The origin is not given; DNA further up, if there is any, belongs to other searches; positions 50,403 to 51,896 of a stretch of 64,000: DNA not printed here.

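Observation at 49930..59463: SD-coupled six-gene operon of secreted proteins: candidate cell-surface attachment apparatus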

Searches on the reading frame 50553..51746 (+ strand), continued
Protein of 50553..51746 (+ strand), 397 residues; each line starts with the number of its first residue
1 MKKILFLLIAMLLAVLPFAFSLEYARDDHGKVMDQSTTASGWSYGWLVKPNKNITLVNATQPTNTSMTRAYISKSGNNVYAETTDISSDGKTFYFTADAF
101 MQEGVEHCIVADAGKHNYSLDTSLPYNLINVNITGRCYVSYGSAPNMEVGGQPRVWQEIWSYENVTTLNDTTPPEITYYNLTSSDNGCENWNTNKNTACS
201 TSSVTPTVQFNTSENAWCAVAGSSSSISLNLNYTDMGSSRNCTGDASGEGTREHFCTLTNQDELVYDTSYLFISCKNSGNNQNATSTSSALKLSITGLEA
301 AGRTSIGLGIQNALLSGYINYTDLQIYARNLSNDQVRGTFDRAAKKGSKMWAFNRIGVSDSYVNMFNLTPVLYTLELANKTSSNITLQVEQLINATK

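Call 36: search_protein_families(library=pfam, proteins=[L005:11530-15921:+, L005:16233-17306:+, L005:17299-19611:+, L003:13040-15820:+, L003:15820-18087:+, L003:12732-13040:+, L007:11417-13072:+, L007:13561-14718:+, L022:6702-10994:+, L022:11915-15340:+], max_evalue=0.01)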
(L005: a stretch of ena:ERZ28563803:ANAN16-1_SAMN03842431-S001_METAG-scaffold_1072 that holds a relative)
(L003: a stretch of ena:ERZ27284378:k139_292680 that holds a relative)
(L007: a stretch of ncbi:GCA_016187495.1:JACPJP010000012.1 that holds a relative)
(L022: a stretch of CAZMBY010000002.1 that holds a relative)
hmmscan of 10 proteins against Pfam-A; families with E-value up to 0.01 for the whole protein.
L005:11530-15921:+ (1464 aa): 1 family
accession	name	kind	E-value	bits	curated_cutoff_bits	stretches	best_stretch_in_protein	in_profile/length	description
PF00082.27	Peptidase_S8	-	1.3e-55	189.2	21.8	1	228-465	1-288/288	Subtilase family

L005:16233-17306:+ (358 aa): 1 family
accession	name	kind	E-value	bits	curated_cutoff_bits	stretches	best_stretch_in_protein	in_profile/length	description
PF02369.22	Big_1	-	0.0081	16.7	34.9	0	12-60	18-74/93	Bacterial Ig-like domain (group 1)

L005:17299-19611:+ (771 aa): 3 families
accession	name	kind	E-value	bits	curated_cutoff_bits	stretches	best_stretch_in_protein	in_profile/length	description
PF20943.3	DUF4785_3rd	-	0.00022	21.7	24.5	0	269-353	6-93/106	Domain of unknown function (DUF4785) C-terminal domain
PF00801.26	PKD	-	0.00093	19.6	23.5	0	706-770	26-79/80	PKD domain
PF08353.15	MurT_C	-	0.0088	16.5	25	0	500-539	25-64/110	MurT ligase C-terminal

L003:13040-15820:+ (927 aa): 5 families
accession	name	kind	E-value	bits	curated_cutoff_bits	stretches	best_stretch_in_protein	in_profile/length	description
PF13517.12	FG-GAP_3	-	1.2e-14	55.1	26.9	2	506-571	1-61/61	FG-GAP-like repeat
PF25292.1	Beta-prop_CGLA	-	2e-05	24.7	26.8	0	446-482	37-70/316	Lambda-carrageenase beta-propeller domain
PF23743.1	Beta-prop_BBS7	-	0.00026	20.8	27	0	446-578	177-294/299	BBS7 beta-propeller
PF16743.10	PliI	-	0.0017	18.5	27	0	550-574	56-80/123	Periplasmic lysozyme inhibitor of I-type lysozyme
PF23727.1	Beta-prop_FAM234A_B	-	0.0092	15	26.4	0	687-742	100-157/467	FAM234A/B beta-propeller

L003:15820-18087:+ (756 aa): 1 family
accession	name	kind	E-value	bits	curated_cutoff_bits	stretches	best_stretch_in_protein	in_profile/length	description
PF00801.26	PKD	-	4.5e-08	33.4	23.5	0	588-660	24-80/80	PKD domain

L003:12732-13040:+ (103 aa): 0 families

L007:11417-13072:+ (552 aa): 0 families

L007:13561-14718:+ (386 aa): 0 families

L022:6702-10994:+ (1431 aa): 2 families
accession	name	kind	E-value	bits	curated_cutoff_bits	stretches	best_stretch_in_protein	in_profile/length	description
PF00082.27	Peptidase_S8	-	1.6e-53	182.3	21.8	1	220-455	3-288/288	Subtilase family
PF02369.22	Big_1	-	0.00018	22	34.9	1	722-792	7-85/93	Bacterial Ig-like domain (group 1)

L022:11915-15340:+ (1142 aa): 1 family
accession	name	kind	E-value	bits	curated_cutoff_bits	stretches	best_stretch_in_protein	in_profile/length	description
PF07705.17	CARDB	-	3.8e-09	37.1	22.7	1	379-473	2-99/101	CARDB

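Call 48: search_protein_families(library=pfam, alignment_id=A1, max_evalue=0.01)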
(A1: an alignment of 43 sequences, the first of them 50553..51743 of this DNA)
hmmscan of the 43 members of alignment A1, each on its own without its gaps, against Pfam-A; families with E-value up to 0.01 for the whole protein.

A. member 1, window:50553-51743:+ (397 aa): 0 families

B. families by the number of members that match (of 43 scanned): 5 families
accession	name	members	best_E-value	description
PF13385.13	Laminin_G_3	7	1.3e-22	Concanavalin A-like lectin/glucanases superfamily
PF24517.2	CBM96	1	5.2e-16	Carbohydrate-binding module family 96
PF06848.17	Disaggr_repeat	1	4.3e-05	Disaggregatase related repeat domain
PF00688.24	TGFb_propeptide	1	0.0049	TGF-beta propeptide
PF24716.1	WapI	1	0.0057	Immunity protein WapI-like family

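Call 62: search_solved_structures(query=L003:13040-14059:+, max_evalue=1)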
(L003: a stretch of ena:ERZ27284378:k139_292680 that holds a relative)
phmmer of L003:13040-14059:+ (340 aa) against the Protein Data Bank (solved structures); distinct sequences matched with E-value up to 1: 0.

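Call 63: search_protein_families(library=pfam, proteins=[L003:13040-14059:+], max_evalue=1)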
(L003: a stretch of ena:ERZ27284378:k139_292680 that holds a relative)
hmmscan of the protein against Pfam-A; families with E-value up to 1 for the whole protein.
L003:13040-14059:+ (340 aa): 0 families

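Call 66: fold_search(model_id=the predicted structure, library=viral)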
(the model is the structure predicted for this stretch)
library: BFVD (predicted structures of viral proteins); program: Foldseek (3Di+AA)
matches with E <= 10: 205; with E <= 0.001: 0
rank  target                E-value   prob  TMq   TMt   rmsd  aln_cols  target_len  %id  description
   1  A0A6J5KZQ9            4.3e-03  0.23  0.13  0.11  28.7       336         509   11  Uncharacterized protein [uncultured Caudovirales phage]
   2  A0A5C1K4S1            2.5e-02  0.33  0.16  0.10  13.2       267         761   13  (no name in the UniProt tables at hand)
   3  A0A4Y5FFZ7            3.2e-02  0.87  0.14  0.40   8.7       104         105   14  (no name in the UniProt tables at hand)
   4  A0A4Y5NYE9            5.5e-02  0.75  0.10  0.11   5.3        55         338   13  (no name in the UniProt tables at hand)
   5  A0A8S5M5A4            5.5e-02  0.44  0.20  0.13  14.2       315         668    8  Uncharacterized protein [Podoviridae sp. ctaNW81]
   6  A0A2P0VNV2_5          5.8e-02  0.20  0.21  0.07  23.8       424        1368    9  Fibronectin type III domain-containing protein [Tetraselmis virus 1]
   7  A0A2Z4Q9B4            8.3e-02  0.16  0.14  0.20  18.1       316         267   10  Minor tail protein [Microbacterium phage Zeta1847]
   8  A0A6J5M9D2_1          1.0e-01  0.20  0.17  0.09  24.6       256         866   10  Uncharacterized protein [uncultured Caudovirales phage]
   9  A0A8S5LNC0            1.2e-01  0.69  0.15  0.34   9.7       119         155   12  Holliday junction resolvase [Siphoviridae sp. ctsf32]
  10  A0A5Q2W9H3            1.4e-01  0.90  0.15  0.26   4.9        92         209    9  (no name in the UniProt tables at hand)
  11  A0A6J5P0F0            1.6e-01  0.47  0.14  0.19  12.1       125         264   11  PD-(D/E)XK nuclease superfamily [uncultured Caudovirales phage]
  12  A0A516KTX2            2.0e-01  0.54  0.16  0.22   6.5       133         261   10  (no name in the UniProt tables at hand)
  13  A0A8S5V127            2.0e-01  0.54  0.10  0.12   5.0        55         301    9  Endonuclease I [Siphoviridae sp. ct3r22]
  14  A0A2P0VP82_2          2.1e-01  0.09  0.16  0.06  25.3       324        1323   11  Uncharacterized protein [Tetraselmis virus 1]
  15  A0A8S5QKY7            2.3e-01  0.77  0.09  0.14   5.0        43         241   19  Exonuclease V [CrAss-like virus sp. ctYsL76]
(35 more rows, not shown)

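Call 71: find_encoding_contigs(protein=P0066, flank=10000, max_places=1)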
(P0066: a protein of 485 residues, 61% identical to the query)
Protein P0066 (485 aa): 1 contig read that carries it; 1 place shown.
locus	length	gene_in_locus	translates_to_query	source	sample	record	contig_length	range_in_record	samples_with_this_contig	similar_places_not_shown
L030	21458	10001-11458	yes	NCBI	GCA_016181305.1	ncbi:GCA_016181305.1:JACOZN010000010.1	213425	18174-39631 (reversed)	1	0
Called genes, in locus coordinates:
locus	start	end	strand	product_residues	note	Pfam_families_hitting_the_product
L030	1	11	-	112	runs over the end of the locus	-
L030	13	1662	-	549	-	-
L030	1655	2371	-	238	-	PF00535:Glycos_transf_2, PF13641:Glyco_tranf_2_3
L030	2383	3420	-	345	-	PF01073:3Beta_HSD (weak), PF01370:Epimerase, PF02719:Polysacc_synt_2 (faint), PF04321:RmlD_sub_bind, PF05368:NmrA (faint), PF07993:NAD_binding_4, PF16363:GDP_Man_Dehyd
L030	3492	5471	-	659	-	-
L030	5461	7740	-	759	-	-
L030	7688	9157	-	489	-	PF02350:Epimerase_2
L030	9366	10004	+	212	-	-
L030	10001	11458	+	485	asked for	-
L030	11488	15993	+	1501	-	PF00082:Peptidase_S8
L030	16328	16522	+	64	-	-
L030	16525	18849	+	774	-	PF07705:CARDB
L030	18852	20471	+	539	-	PF13231:PMT_2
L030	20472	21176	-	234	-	PF00535:Glycos_transf_2, PF10111:Glyco_tranf_2_2 (weak), PF13641:Glyco_tranf_2_3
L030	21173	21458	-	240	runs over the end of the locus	PF00535:Glycos_transf_2, PF13641:Glyco_tranf_2_3 (weak)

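Call 72: find_encoding_contigs(protein=P0099, flank=10000, max_places=1)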
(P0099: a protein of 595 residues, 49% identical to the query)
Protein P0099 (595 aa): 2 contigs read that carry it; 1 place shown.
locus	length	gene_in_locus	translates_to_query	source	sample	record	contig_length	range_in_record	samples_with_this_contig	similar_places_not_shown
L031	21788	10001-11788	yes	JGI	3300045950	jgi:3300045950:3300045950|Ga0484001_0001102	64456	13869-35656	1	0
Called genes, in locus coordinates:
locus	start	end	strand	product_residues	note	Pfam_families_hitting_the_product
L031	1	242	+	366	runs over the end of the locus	-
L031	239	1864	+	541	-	-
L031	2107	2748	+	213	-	PF06293:Kdo (faint), PF00069:Pkinase, PF01636:APH (faint), PF01163:RIO1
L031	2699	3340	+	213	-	PF00702:Hydrolase, PF12710:HAD (weak), PF13419:HAD_2, PF13242:Hydrolase_like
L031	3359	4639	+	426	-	PF01409:tRNA-synt_2d (weak), PF13393:tRNA-synt_His, PF03129:HGTP_anticodon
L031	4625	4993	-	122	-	PF01850:PIN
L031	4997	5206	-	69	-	PF04014:MazE_antitoxin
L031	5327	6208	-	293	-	PF00557:Peptidase_M24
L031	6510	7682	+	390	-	-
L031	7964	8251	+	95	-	-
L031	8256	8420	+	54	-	-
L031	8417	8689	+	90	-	-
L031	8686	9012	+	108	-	-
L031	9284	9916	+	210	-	-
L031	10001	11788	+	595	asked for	-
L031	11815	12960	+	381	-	PF00082:Peptidase_S8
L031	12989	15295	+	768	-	PF07705:CARDB, PF00801:PKD (faint)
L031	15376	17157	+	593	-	PF05693:Glycogen_syn, PF13692:Glyco_trans_1_4 (weak), PF00534:Glycos_transf_1, PF20706:GT4-conflict (weak)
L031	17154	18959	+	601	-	PF06202:GDE_C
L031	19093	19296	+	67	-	-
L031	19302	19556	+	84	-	PF05016:ParE_toxin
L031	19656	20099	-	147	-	-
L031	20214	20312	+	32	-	-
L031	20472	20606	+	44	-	PF01402:RHH_1 (weak)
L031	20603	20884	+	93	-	-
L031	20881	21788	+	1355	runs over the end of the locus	PF19077:Big_13 (faint), PF00801:PKD, PF18911:PKD_4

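Call 85: search_protein_representatives(alignment_id=A1)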
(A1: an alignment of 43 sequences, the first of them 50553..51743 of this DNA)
Query: 43 sequences, 445 profile positions. Proteins with E-value up to 0.001 (for the whole library): 1035; up to 1e-10: 815; up to 1e-30: 323. The best 150 are listed.
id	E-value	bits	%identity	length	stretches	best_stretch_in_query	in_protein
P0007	2.0e-152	525.2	-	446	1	1-445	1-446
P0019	2.8e-150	518.1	-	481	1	4-445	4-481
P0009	8.1e-149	513.3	-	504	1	1-445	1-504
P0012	2.9e-148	511.5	-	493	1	1-445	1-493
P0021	3.4e-148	511.3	-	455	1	1-445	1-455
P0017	9.6e-147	506.5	-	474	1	1-445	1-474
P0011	3.6e-145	501.3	-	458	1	1-445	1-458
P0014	1.6e-144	499.1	-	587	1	1-445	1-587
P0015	5.4e-143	494.1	-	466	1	1-445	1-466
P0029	1.7e-142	492.5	-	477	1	1-445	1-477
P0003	1.2e-141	489.7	-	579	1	1-445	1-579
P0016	3.2e-141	488.3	-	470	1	1-445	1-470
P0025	1.1e-140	486.5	-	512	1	1-445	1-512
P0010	3.0e-140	485.1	-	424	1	1-445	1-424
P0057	2.1e-139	482.3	-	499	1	1-445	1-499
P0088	7.4e-123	427.8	-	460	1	1-445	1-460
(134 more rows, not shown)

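Call 95: find_related_loci(query=A1, collection=viral_contigs, flank=5000)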
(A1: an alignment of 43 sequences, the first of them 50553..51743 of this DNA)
Query A1 (397 aa) in viral_contigs; peptide patterns used: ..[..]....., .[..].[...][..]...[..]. (x = any residue, [..] = any of these).
13 stretches matched a pattern, but none encodes a relative of the query by tblastn (E <= 1e-3).
